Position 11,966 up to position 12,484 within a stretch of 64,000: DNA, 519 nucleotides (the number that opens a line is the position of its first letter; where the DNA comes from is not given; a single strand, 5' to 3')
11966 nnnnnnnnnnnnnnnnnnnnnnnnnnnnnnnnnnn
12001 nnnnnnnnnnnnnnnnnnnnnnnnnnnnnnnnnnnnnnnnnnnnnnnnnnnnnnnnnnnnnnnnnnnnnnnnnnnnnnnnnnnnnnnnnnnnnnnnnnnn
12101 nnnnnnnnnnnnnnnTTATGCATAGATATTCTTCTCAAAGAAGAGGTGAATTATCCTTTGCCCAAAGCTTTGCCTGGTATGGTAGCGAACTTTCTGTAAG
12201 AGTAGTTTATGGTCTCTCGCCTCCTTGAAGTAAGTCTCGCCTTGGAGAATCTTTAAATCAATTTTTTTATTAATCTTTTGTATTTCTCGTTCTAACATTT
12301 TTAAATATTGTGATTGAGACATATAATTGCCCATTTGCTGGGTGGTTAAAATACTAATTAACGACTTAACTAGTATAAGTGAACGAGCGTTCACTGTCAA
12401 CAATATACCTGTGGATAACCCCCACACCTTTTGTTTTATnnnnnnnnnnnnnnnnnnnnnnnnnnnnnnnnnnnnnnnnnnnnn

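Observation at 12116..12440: LexA (Cheo-type) operator inside a consensus promoter driving a small ORF plus lexA operon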

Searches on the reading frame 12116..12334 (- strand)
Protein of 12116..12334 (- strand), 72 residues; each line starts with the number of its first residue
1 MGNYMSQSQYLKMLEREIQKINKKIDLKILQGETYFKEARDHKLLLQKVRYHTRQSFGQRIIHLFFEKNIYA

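Call 3: search_protein_families(library=pfam, proteins=[window:12116-12334:-], max_evalue=0.1)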
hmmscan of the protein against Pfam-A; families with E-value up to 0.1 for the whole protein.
window:12116-12334:- (72 aa): 1 family
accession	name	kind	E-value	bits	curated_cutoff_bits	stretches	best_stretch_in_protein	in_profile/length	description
PF22667.2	Lon_lid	-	0.048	13.8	27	1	14-33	33-52/57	Lon protease AAA+ ATPase lid domain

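Call 8: find_homologous_proteins(query=window:12116-12334:-, max_evalue=0.01)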
Query window:12116-12334:- (72 aa): 493 proteins with E <= 0.01 among 494 candidates; the best 120 are listed.
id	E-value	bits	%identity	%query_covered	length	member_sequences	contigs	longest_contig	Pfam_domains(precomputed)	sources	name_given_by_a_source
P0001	3.2e-39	149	100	100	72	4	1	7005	-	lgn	-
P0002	5.3e-32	126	86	97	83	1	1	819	-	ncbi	-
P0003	4.6e-31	123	90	94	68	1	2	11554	-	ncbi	-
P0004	6.8e-31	123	87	94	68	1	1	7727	-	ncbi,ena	-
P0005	1.7e-30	121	88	94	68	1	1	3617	-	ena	-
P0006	1.8e-30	121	87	97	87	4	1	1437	-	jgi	-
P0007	1.9e-30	121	91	92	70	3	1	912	-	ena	-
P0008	2.1e-30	121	91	92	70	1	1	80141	-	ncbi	-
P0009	3.1e-30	120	90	94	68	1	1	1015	-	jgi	-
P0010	3.3e-30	120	85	94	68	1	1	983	-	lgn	-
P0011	4.4e-30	120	87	94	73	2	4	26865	-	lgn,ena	-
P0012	5.7e-30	120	85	94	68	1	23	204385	-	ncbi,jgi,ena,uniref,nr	ncbi:hypothetical protein A3B85_01935 [Candidatus Nomurabacteria bacterium RIFCSPHIGHO2_02_FULL_37_1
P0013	6.6e-30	119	86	92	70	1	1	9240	-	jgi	jgi:hypothetical protein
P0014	7.3e-30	119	85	94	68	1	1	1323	-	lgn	-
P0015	7.9e-30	119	87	94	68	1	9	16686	-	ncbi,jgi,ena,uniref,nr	ncbi:hypothetical protein A2818_01805 [Candidatus Nomurabacteria bacterium RIFCSPHIGHO2_01_FULL_40_1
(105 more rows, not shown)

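Call 10: find_related_loci(query=A1, collection=genome_contigs, flank=3000)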
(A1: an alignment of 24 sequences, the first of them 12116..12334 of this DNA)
Query A1 (72 aa) in genome_contigs; peptide patterns used: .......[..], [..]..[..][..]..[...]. (x = any residue, [..] = any of these).
267 stretches matched a pattern; 103 encode a relative of the query (tblastn E <= 1e-3); the best 80 are kept; 80 distinct loci.
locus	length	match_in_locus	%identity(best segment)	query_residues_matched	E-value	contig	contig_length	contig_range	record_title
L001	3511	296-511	81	1-72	2e-36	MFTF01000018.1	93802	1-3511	MAG: Candidatus Nomurabacteria bacterium RIFCSPHIGHO2_01_FULL_36_23 rifcsphigho2_01_scaffold_3210, whole genome shotgun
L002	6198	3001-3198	89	7-72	9e-36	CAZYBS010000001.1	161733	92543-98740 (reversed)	MAG TPA_asm: uncultured Candidatus Saccharibacteria bacterium isolate SRP178908_co1_81 genome assembly, contig: NODE_30_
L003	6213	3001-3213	83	4-72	6e-35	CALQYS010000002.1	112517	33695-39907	MAG: Candidatus Nomurabacteria bacterium isolate Ike-100m-2 genome assembly, contig: Ike-100-c57, whole genome shotgun s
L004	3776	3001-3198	89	5-70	4e-35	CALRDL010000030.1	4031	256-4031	MAG: Candidatus Nomurabacteria bacterium isolate TH-11nov19-85 genome assembly, contig: TH-11nov19-C55407, whole genome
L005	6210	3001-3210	81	3-72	2e-34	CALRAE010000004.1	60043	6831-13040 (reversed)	MAG: Candidatus Nomurabacteria bacterium isolate MaH-04nov19-216 genome assembly, contig: MaH-04nov19-C956, whole genome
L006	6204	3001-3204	82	5-72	2e-34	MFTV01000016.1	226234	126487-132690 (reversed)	MAG: Candidatus Nomurabacteria bacterium RIFCSPHIGHO2_02_40_30 rifcsphigho2_02_sub10_scaffold_8, whole genome shotgun se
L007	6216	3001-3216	81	3-72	2e-34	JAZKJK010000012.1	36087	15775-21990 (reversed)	MAG: Patescibacteria group bacterium isolate ADI_DC_SW_02_SPN_11032020-bin106_1 DCSW02SPN_B106_1_000000000012, whole gen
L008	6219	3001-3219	79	3-72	5e-34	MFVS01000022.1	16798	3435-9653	MAG: Candidatus Nomurabacteria bacterium RIFCSPLOWO2_12_FULL_40_42 rifcsplowo2_12_scaffold_4136, whole genome shotgun se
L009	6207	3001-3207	78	4-72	2e-33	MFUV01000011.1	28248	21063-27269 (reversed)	MAG: Candidatus Nomurabacteria bacterium RIFCSPLOWO2_01_FULL_39_18 rifcsplowo2_01_scaffold_5904, whole genome shotgun se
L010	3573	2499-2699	81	5-71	4e-33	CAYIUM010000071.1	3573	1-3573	MAG TPA_asm: uncultured Candidatus Saccharibacteria bacterium isolate ERP119705_co4_482 genome assembly, contig: NODE_31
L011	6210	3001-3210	77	3-72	7e-33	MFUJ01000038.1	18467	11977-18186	MAG: Candidatus Nomurabacteria bacterium RIFCSPHIGHO2_12_FULL_37_29 rifcsphigho2_12_scaffold_9444, whole genome shotgun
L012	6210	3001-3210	79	3-72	1e-32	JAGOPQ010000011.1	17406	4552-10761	MAG: Candidatus Paceibacterota bacterium isolate Gw_Eff_bin_121 Gw_Eff_7051_length_17406_cov_5.583136, whole genome shot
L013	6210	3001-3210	77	3-72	5e-32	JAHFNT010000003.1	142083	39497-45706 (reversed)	MAG: Candidatus Nomurabacteria bacterium isolate nzgw487 NODE_86_length_142084_cov_5.254933, whole genome shotgun sequen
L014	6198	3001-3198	80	5-70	6e-32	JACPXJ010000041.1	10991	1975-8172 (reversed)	MAG: Candidatus Nomurabacteria bacterium isolate NC_groundwater_834_Pr1_B-0.1um_42_21 Montesol18_Bp1_scaffold_1649294, w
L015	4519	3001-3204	75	5-72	4e-32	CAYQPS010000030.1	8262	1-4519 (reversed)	MAG TPA_asm: uncultured Candidatus Saccharibacteria bacterium isolate SRP136066_co1_148 genome assembly, contig: NODE_12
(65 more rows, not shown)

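Call 15: search_protein_families(library=ncbifam, proteins=[window:12116-12322:-], max_evalue=0.01)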
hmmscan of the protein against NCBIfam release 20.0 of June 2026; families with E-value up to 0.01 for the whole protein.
window:12116-12322:- (68 aa): 0 families

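Call 24: predict_structure(alignment_id=A1)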
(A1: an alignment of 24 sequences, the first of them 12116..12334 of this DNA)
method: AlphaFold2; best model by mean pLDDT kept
length: 72 residues; sequences in the alignment: 24
mean_pLDDT: 83.4   pTM: 0.61
mean pLDDT of the five models: 83.4, 83.4, 77.3, 75.0, 69.0
residues with pLDDT >= 90: 37; 70-90: 19; 50-70: 13; < 50: 3
segments of 3 or more residues with pLDDT < 50: none
pLDDT, mean of each block of 10 residues (from residue 1): 72 94 96 95 92 78 64 48
secondary structure, 60 per line:
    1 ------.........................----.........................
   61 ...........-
elements in order: H7-31 H36-71
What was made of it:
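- On SOS-induced cell-division inhibitors: The model is two soluble helices (call 24).
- The small helical fold is compatible with an adaptor (call 24). The structure is predicted with confidence (pLDDT 83, call 24).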

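Call 26: search_protein_representatives(alignment_id=A1)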
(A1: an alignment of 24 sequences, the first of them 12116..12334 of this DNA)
Query: 24 sequences, 68 profile positions. Proteins with E-value up to 0.001 (for the whole library): 264; up to 1e-10: 30; up to 1e-30: 2. The best 150 are listed.
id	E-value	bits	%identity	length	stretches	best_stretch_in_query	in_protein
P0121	5.6e-34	132.0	-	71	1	1-66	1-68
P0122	6.9e-32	125.3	-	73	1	1-67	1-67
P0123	2.3e-23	98.0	-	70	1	1-66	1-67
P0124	2.4e-22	94.8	-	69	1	1-44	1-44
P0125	2.9e-21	91.3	-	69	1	1-61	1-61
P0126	2.3e-20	88.4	-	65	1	14-63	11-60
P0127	2.9e-19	84.9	-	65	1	1-62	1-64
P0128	1.8e-18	82.4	-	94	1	1-47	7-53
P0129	7.7e-18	80.3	-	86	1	1-60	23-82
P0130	4.5e-17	77.9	-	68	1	1-59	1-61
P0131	4.9e-15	71.3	-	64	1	1-63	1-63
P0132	5.3e-15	71.3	-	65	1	1-60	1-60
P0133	1.1e-14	70.3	-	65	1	1-57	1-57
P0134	1.6e-13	66.5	-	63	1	1-63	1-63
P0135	2.0e-13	66.2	-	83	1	29-68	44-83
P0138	4.5e-13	65.1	-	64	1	1-58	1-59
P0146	5.4e-12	61.6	-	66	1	1-62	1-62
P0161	6.2e-10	55.0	-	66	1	1-57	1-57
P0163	8.8e-10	54.5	-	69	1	1-49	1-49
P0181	7.2e-09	51.6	-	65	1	1-48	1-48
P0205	9.1e-08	48.1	-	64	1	1-59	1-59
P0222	3.7e-07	46.1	-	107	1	1-50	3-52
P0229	7.3e-07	45.2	-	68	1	1-48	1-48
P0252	2.3e-06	43.6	-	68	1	1-45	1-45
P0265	4.5e-06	42.7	-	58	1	1-44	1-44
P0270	5.0e-06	42.5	-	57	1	7-44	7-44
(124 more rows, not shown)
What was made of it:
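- Closest known: SOS cell-division inhibitor genes placed next to lexA: yneA. Different: It is far more conserved than such inhibitors usually are (calls 8, 26).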

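Call 28: fold_search(model_id=the predicted structure, library=pdb)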
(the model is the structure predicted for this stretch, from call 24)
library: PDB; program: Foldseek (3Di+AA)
matches with E <= 10: 87; with E <= 0.001: 0
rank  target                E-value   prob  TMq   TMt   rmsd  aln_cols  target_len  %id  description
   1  1skv_C                7.2e-01  0.98  0.68  0.83   1.3        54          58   15  Crystal Structure of D-63 from Sulfolobus Spindle Virus 1 (released 2004-07-13)
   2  1skv_B                1.1e+00  0.95  0.69  0.80   1.9        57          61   16  Crystal Structure of D-63 from Sulfolobus Spindle Virus 1 (released 2004-07-13)
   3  6hdz_A                1.4e+00  0.92  0.62  0.11   1.2        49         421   18  Pseudomonas aeruginosa Seryl-tRNA Synthetase in Complex with 5'-O-(N-(L-seryl)-Sulfamoyl)uridine (released 2019-12-04)
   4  6vme_K                1.4e+00  0.69  0.56  0.61   2.8        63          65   19  Human ESCRT-I heterotetramer headpiece (released 2020-05-20)
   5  6vme_M                1.4e+00  0.69  0.56  0.61   2.8        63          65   19  Human ESCRT-I heterotetramer headpiece (released 2020-05-20)
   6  6he3_A                1.6e+00  0.82  0.66  0.13   2.9        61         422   15  Pseudomonas aeruginosa Seryl-tRNA Synthetase in Complex with 5'-O-(N-(L-seryl)-sulfamoyl)cytidine (released 2019-12-04)
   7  6vme_C                2.0e+00  0.60  0.59  0.63   2.8        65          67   18  Human ESCRT-I heterotetramer headpiece (released 2020-05-20)
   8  6he1_A                2.1e+00  0.87  0.63  0.11   1.1        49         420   18  Pseudomonas aeruginosa Seryl-tRNA Synthetase in Complex with 5'-O-(N-(L-seryl)-sulfamoyl)N3-methyluridine (released 2019-12-04)
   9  6wa9_O                2.3e+00  0.18  0.40  0.39   6.6        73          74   16  Structure of the Chlamydia pneumoniae CdsV and CdsO protein complex (released 2020-09-30)
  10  6r1m_B                2.4e+00  0.82  0.69  0.13   1.4        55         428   13  Crystal structure of E. coli seryl-tRNA synthetase complexed to seryl sulfamoyl adenosine (released 2020-01-22)
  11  6r1m_A                2.6e+00  0.82  0.70  0.13   1.3        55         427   13  Crystal structure of E. coli seryl-tRNA synthetase complexed to seryl sulfamoyl adenosine (released 2020-01-22)
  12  9c7z_A                2.6e+00  0.60  0.65  0.69   2.8        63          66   17  Hallucinated C3 protein assembly HALC3_919 (released 2025-05-21)
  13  6r1o                  2.8e+00  0.80  0.70  0.13   1.3        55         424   13  Crystal structure of E. coli seryl-tRNA synthetase complexed to a seryl sulfamoyl adenosine derivative (released 2020-01-22)
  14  9qmp                  3.2e+00  0.75  0.70  0.13   1.3        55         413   13  E.coli seryl-tRNA synthetase (released 2025-05-14)
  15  6dlm_A                3.2e+00  0.57  0.68  0.66   2.7        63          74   17  DHD127 (released 2018-12-19)
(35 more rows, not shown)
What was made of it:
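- The PDB fold search gave nothing specific (call 28).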

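Call 45: find_homologous_proteins(query=A2, max_evalue=0.001)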
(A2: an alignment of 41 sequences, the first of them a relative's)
Query A2 (41 sequences) (68 aa, profile of the alignment): 717 proteins with E <= 0.001 among 781 candidates; the best 120 are listed.
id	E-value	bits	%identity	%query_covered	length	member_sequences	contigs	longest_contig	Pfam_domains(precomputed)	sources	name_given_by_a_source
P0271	8.2e-24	101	60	100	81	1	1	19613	-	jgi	jgi:hypothetical protein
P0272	1.4e-22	97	65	100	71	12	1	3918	-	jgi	-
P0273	1.7e-22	97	44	66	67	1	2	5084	-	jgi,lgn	-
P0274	1.9e-22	97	40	100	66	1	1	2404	-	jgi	jgi:hypothetical protein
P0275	2.1e-22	96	41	85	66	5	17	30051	-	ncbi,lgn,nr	ncbi:MAG: hypothetical protein QG644_65 [Patescibacteria group bacterium]|nr:hypothetical protein [C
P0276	2.5e-22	96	40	91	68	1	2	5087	-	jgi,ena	jgi:hypothetical protein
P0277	2.6e-22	96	36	97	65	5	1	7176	-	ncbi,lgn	-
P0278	2.8e-22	96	44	66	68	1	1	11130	-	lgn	-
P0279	3.8e-22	96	42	91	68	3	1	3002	-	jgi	-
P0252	3.9e-22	96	100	100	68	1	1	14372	-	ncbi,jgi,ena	-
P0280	4.0e-22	96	41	100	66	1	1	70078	-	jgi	-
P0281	4.4e-22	95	43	85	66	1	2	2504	-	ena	-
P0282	5.2e-22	95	40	100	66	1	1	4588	-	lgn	-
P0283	5.4e-22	95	40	85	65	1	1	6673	-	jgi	jgi:hypothetical protein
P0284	5.6e-22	95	41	87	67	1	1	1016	-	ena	-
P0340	3.5e-21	92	41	75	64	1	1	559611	-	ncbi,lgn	-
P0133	4.8e-21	92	34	85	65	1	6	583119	-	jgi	jgi:hypothetical protein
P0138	9.8e-21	91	32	97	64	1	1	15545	-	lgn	-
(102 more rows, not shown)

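Call 46: find_encoding_contigs(protein=P0252, flank=4000, max_places=2)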
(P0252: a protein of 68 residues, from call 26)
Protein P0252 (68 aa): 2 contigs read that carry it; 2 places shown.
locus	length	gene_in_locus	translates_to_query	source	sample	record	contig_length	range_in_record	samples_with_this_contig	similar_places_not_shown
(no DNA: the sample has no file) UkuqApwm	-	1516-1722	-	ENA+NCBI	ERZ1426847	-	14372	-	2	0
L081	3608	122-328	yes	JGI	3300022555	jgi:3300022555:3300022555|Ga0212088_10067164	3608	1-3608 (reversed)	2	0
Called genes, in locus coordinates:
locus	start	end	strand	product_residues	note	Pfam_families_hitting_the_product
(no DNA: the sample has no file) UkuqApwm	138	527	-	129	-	-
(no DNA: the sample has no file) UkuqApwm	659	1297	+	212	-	PF13489:Methyltransf_23 (weak), PF07021:MetW (weak), PF13847:Methyltransf_31, PF08241:Methyltransf_11, PF08242:Methyltransf_12 (weak), PF13649:Methyltransf_25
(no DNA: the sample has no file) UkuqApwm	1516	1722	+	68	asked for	-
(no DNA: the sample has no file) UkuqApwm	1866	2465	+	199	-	PF00717:Peptidase_S24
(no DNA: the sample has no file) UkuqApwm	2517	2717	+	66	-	-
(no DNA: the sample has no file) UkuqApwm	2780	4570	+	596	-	PF00664:ABC_membrane, PF00005:ABC_tran, PF02463:SMC_N (weak)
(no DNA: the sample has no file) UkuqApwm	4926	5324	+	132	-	PF07883:Cupin_2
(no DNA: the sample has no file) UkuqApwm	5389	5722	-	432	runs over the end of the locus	PF05977:MFS_3, PF07690:MFS_1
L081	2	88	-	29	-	?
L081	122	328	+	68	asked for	-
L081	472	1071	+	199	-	PF00717:Peptidase_S24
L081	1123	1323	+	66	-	-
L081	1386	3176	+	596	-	PF00664:ABC_membrane, PF00005:ABC_tran, PF02463:SMC_N (weak)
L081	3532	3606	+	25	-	?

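Call 47: find_encoding_contigs(protein=P0133, flank=4000, max_places=2)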
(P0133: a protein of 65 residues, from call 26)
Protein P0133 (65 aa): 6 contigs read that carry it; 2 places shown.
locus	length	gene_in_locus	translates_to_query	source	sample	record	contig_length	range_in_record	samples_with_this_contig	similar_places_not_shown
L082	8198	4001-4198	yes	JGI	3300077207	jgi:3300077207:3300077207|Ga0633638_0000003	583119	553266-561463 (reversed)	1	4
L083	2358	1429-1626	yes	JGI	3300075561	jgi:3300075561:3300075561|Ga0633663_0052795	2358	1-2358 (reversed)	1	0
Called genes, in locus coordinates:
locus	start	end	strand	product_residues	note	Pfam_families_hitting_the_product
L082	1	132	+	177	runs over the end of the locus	PF04079:SMC_ScpB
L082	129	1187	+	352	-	PF00953:Glycos_transf_4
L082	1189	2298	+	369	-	PF01098:FTSW_RODA_SPOVE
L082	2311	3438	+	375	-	PF03033:Glyco_transf_28, PF04101:Glyco_tran_28_C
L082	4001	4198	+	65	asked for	-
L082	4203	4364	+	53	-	-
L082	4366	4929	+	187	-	PF00717:Peptidase_S24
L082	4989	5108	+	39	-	-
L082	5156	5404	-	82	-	-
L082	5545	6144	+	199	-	-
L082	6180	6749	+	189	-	PF00717:Peptidase_S24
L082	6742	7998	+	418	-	PF00817:IMS, PF11799:IMS_C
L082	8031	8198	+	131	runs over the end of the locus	-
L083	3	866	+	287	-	?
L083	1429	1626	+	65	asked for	-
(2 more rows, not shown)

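Call 48: find_encoding_contigs(protein=P0138, flank=4000, max_places=2)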
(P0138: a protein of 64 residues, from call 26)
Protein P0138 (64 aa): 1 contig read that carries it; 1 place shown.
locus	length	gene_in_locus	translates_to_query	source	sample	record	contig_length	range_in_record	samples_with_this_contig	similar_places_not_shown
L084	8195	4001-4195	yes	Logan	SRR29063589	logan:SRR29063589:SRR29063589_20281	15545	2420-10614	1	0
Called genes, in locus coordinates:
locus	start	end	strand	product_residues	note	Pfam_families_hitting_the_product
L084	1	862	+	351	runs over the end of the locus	PF00953:Glycos_transf_4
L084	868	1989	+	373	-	PF01098:FTSW_RODA_SPOVE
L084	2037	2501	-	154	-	-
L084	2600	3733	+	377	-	PF03033:Glyco_transf_28, PF04101:Glyco_tran_28_C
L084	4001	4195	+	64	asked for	-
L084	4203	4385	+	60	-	-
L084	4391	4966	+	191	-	PF00717:Peptidase_S24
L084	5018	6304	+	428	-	PF03952:Enolase_N, PF00113:Enolase_C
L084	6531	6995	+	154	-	-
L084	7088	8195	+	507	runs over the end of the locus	PF01676:Metalloenzyme, PF06415:iPGM_N, PF01663:Phosphodiest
